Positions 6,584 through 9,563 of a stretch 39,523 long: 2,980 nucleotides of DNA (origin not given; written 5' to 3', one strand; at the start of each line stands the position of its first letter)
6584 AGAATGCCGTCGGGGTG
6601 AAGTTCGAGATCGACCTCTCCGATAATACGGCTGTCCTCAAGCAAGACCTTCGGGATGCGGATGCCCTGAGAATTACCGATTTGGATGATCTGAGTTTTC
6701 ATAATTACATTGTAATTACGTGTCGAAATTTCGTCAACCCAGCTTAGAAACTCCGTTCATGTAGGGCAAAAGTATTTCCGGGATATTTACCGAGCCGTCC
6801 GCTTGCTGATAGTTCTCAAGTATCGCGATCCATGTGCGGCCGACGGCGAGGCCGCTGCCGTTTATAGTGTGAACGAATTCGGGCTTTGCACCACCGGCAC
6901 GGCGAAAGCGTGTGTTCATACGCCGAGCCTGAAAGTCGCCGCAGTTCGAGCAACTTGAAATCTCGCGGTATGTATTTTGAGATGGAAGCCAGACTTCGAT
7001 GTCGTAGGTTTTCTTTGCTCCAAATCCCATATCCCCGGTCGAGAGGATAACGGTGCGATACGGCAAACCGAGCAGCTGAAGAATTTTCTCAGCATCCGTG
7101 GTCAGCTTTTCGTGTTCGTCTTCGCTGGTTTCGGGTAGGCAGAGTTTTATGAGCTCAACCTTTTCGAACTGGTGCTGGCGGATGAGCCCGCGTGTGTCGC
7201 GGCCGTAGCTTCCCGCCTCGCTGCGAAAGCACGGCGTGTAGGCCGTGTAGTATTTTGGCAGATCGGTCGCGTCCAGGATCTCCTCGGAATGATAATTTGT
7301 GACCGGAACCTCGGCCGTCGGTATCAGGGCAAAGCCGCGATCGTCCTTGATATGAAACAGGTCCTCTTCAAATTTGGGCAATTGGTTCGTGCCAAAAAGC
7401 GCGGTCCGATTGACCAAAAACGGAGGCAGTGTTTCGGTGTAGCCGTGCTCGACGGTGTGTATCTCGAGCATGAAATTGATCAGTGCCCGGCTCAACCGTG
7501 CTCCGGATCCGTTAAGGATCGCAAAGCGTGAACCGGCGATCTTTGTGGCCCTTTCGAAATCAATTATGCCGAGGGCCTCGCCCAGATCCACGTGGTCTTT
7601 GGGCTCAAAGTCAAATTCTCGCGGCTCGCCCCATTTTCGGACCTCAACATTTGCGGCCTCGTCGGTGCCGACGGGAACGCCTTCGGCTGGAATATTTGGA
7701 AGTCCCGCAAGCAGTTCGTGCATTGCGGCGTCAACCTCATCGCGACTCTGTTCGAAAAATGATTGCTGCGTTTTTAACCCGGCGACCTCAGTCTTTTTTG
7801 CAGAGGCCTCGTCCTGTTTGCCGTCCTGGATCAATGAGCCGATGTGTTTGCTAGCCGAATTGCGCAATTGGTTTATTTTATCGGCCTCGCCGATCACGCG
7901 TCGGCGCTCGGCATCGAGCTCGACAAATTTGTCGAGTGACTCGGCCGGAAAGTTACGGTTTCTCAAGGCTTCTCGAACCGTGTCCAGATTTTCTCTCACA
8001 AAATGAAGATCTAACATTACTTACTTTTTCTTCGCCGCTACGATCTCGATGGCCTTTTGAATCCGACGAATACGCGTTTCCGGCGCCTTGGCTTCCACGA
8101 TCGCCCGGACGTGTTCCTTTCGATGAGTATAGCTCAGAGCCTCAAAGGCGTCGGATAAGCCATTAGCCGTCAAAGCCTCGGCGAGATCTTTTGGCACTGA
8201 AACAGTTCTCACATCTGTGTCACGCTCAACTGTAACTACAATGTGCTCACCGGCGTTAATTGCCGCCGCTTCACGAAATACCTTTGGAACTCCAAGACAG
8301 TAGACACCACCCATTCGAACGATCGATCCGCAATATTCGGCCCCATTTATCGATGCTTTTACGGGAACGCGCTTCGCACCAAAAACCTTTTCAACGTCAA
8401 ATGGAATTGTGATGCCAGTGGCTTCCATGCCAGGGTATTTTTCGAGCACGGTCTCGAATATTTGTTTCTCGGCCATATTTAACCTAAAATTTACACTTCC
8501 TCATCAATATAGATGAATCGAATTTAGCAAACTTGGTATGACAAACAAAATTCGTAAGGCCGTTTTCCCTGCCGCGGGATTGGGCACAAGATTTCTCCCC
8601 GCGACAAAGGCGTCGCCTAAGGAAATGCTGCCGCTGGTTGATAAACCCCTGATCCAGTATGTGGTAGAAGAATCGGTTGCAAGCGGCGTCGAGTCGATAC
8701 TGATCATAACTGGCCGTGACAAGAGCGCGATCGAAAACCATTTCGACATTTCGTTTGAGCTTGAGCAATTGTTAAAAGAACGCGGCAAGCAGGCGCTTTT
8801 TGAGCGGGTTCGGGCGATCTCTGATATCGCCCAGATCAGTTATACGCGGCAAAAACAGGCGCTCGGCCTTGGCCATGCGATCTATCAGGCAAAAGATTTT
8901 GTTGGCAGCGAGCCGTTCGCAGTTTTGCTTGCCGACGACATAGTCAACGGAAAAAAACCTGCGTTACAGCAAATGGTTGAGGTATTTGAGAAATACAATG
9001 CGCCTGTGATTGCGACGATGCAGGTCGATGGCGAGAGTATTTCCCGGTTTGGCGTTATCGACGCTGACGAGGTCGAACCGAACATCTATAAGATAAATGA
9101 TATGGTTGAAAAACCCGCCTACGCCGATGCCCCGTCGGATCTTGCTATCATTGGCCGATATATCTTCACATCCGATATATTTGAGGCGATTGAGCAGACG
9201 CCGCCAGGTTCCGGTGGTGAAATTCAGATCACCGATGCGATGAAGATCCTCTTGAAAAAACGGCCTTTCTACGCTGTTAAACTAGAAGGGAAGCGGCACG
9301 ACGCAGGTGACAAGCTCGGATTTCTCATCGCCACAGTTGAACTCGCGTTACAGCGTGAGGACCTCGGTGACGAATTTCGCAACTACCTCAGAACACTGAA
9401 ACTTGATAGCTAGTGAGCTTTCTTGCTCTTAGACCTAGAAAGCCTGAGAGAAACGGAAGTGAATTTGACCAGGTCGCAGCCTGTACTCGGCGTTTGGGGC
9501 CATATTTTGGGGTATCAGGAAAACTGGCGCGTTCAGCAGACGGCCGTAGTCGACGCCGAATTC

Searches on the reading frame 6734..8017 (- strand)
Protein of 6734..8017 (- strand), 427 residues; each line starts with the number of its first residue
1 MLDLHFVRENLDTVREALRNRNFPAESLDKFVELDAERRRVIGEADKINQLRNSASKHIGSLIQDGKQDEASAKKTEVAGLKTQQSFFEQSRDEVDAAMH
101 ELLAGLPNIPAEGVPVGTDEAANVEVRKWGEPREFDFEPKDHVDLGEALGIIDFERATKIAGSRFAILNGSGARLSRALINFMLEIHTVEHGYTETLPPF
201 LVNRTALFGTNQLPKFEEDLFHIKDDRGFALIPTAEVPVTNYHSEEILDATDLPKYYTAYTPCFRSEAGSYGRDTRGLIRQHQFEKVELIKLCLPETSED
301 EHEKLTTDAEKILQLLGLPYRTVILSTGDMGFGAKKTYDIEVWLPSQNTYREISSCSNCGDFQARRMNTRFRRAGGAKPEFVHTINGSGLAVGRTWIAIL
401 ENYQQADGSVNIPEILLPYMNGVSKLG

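Call 63: search_protein_families(library=pfam, proteins=[window:6734-8017:-], max_evalue=0.001)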
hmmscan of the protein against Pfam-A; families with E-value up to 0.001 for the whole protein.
window:6734-8017:- (427 aa): 2 families
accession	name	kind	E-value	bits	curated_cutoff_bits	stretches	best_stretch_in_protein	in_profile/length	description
PF00587.30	tRNA-synt_2b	-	4.2e-45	154.4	29.3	1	224-403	6-179/179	tRNA synthetase class II core domain (G, H, P, S and T)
PF02403.27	Seryl_tRNA_N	-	1.2e-26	93.5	28.2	1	1-110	1-108/108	Seryl-tRNA synthetase N-terminal domain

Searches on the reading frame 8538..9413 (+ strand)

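Call 63: search_protein_families(library=pfam, proteins=[window:8538-9413:+], max_evalue=0.001)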
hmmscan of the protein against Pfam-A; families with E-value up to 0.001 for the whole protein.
window:8538-9413:+ (291 aa): 2 families
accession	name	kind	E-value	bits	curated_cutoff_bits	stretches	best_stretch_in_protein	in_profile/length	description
PF00483.29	NTP_transferase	-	4.9e-34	118.4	21.2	1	10-259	4-232/245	Nucleotidyl transferase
PF12804.13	NTP_transf_3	-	1.1e-07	32.6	27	1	9-164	2-125/160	MobA-like NTP transferase domain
